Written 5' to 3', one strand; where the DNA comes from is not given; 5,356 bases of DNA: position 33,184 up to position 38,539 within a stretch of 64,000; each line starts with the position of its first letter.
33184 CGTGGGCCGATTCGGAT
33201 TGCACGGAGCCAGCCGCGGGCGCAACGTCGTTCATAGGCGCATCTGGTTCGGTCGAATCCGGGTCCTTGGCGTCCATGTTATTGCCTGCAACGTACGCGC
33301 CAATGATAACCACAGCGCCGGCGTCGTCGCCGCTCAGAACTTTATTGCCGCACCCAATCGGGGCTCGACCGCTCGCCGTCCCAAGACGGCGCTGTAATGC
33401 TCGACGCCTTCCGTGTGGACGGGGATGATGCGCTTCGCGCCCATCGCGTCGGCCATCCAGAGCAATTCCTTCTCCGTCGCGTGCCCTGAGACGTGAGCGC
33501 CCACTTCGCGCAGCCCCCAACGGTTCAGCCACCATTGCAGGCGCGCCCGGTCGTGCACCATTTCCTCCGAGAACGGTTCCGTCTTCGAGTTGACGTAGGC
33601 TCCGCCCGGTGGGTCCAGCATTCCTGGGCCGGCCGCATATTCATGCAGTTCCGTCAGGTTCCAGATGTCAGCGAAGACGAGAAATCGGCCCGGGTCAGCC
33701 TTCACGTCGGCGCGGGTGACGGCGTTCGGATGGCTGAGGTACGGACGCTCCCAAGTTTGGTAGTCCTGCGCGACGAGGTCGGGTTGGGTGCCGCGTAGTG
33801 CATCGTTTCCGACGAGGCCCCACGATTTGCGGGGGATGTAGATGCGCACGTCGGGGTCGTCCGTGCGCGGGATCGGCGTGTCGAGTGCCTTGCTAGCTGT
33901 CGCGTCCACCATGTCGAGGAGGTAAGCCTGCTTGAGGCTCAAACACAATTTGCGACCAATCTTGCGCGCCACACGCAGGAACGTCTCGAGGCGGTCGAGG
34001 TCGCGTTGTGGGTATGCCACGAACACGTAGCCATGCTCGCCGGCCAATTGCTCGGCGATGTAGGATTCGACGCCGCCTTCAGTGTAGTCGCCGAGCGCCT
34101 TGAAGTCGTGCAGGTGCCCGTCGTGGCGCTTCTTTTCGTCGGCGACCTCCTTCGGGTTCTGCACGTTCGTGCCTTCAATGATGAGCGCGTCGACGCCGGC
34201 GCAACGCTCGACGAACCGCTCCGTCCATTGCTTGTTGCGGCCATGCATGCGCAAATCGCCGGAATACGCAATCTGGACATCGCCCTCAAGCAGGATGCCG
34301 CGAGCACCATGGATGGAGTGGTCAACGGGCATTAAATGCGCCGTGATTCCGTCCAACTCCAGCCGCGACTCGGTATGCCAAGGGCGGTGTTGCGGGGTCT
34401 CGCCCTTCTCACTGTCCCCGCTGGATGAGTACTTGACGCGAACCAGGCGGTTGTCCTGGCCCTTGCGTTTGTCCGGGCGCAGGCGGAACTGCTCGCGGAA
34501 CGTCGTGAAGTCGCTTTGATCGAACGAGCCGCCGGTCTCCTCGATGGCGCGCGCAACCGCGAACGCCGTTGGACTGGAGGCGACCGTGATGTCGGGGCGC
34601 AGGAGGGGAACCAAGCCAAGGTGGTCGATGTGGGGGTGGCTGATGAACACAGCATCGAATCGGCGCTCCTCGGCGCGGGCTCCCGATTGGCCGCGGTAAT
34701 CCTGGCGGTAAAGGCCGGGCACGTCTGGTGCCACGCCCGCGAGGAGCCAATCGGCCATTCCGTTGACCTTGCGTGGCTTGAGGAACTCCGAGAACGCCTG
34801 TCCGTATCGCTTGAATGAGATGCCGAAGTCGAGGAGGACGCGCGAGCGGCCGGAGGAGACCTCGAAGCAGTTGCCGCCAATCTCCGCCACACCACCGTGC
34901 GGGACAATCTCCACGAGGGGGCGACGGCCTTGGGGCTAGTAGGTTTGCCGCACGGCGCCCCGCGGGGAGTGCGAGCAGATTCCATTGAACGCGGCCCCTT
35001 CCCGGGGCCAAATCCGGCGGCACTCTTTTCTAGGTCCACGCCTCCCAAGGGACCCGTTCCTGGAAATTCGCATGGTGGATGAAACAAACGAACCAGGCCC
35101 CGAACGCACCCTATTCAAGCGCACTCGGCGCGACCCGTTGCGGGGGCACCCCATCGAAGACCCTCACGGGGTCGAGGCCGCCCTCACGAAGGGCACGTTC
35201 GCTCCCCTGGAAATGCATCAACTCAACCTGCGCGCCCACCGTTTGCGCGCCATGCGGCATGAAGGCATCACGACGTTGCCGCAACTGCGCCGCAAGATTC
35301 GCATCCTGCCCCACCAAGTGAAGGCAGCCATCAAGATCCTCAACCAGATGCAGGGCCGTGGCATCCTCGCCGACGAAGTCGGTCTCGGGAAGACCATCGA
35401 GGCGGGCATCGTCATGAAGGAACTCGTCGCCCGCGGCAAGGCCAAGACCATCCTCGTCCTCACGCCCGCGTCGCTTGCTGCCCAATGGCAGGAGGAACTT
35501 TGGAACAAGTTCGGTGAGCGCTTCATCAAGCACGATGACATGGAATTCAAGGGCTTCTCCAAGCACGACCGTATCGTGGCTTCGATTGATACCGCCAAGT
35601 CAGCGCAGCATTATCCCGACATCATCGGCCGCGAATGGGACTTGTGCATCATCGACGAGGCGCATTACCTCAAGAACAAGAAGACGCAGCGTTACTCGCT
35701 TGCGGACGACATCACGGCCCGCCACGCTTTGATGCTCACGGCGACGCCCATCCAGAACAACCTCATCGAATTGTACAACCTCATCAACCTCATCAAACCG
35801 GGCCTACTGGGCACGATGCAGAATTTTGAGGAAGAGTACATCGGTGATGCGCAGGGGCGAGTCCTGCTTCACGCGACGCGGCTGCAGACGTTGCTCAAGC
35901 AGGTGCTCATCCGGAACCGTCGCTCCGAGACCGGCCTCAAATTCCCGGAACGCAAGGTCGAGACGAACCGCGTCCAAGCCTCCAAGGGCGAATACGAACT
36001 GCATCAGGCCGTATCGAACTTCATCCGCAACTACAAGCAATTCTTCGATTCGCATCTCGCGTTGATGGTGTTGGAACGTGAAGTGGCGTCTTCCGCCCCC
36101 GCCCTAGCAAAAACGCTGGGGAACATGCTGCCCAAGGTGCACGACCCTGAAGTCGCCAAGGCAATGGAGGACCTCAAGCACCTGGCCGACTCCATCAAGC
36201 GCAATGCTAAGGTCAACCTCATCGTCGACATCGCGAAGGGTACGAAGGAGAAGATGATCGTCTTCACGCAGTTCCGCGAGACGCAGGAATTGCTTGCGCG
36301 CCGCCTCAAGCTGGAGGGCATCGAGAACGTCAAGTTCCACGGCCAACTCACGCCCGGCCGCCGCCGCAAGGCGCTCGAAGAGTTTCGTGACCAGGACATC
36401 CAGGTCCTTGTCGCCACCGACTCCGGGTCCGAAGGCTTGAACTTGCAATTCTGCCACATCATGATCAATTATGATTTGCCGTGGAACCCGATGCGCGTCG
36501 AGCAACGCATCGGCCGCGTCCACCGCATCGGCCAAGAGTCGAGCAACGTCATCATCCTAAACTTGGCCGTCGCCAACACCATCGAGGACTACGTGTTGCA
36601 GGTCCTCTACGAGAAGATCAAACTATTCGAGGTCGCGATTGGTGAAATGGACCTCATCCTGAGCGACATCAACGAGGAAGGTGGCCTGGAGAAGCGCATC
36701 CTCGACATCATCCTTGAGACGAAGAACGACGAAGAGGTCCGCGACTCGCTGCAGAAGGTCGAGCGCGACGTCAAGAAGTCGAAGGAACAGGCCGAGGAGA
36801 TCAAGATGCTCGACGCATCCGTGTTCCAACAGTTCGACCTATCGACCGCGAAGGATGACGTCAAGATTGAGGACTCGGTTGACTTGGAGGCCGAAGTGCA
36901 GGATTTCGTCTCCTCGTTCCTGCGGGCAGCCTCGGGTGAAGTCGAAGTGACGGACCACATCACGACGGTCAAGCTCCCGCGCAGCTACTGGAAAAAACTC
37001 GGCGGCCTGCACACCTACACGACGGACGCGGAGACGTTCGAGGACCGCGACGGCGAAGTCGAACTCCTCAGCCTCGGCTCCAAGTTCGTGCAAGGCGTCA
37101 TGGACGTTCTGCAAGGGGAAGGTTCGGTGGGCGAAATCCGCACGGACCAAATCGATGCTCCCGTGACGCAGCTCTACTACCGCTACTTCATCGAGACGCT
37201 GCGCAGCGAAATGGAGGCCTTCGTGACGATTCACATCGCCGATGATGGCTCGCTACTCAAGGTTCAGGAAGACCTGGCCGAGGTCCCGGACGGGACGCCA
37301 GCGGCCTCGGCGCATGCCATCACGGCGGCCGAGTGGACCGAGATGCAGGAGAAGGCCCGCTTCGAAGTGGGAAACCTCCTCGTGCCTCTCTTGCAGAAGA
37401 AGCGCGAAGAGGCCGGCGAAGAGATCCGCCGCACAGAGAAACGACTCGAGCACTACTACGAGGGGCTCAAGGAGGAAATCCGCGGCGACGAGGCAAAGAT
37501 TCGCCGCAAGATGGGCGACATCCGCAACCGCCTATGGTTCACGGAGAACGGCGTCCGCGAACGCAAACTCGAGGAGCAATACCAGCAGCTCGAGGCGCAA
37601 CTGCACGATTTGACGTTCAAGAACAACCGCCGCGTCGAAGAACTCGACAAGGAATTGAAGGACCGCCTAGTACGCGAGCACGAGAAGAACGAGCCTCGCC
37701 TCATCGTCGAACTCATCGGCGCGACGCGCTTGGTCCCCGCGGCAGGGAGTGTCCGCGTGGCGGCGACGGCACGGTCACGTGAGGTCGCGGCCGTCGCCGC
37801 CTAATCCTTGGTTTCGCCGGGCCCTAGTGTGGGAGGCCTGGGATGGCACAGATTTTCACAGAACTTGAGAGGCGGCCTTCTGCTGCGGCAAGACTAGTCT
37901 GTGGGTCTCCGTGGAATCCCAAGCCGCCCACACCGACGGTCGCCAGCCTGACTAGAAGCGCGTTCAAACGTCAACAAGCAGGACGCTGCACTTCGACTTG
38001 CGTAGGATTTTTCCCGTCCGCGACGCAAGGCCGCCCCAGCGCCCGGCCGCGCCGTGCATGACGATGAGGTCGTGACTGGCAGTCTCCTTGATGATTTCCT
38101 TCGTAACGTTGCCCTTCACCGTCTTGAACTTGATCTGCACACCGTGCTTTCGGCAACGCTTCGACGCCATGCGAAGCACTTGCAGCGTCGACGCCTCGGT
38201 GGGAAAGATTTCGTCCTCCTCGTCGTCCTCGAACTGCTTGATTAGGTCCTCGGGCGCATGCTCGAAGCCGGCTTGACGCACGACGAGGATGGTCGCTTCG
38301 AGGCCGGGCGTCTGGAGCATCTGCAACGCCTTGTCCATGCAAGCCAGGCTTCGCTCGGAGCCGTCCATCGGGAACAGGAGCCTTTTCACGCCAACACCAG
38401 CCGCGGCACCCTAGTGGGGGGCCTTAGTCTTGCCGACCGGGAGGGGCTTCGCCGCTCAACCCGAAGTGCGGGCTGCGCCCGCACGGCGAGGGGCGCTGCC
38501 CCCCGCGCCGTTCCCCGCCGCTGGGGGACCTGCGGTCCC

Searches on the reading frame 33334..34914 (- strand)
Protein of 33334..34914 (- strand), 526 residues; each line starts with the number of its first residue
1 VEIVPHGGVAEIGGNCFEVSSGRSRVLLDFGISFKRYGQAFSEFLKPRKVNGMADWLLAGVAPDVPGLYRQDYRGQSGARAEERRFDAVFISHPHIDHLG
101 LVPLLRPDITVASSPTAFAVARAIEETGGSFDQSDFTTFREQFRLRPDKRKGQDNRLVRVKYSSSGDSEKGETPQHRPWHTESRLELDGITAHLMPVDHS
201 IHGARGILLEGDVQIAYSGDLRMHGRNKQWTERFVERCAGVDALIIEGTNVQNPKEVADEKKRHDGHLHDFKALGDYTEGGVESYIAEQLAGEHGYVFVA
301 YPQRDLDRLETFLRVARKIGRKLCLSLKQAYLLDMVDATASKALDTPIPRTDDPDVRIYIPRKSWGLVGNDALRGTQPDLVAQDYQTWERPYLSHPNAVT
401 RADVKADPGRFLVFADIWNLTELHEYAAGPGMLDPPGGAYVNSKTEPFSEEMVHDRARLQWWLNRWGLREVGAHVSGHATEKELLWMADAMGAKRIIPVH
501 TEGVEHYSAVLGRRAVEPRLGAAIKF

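Call 51: search_protein_families(library=pfam, proteins=[window:33334-34914:-], max_evalue=0.001)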
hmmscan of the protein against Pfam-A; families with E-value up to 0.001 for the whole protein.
window:33334-34914:- (526 aa): 3 families
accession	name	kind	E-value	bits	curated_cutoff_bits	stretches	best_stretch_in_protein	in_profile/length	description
PF12706.13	Lactamase_B_2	-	8.9e-11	42.2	27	1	74-270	18-180/200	Beta-lactamase superfamily domain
PF00753.33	Lactamase_B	-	1.7e-05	25.3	22.7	1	81-222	39-151/196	Metallo-beta-lactamase superfamily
PF07521.17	RMMBL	-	1.8e-05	25.1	21.6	1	474-502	13-41/63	Zn-dependent metallo-hydrolase RNA specificity domain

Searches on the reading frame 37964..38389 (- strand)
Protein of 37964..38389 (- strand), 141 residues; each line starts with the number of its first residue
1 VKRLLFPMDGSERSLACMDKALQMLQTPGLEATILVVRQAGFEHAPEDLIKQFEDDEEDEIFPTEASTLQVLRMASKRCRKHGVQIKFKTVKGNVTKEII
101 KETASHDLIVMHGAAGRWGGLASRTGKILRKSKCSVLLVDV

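Call 33: search_protein_families(library=pfam, proteins=[window:37964-38389:-], max_evalue=0.01)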
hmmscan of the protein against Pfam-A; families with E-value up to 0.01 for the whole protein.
window:37964-38389:- (141 aa): 1 family
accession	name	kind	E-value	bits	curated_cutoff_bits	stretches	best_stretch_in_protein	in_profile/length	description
PF00582.32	Usp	-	8.9e-12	46.2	24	1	1-139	1-140/141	Universal stress protein family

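Call 76: find_encoding_contigs(protein=window:37964-38389:-, flank=3000, max_places=10)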
Protein window:37964-38389:- (141 aa): no gene with exactly this product is on record in the collection.
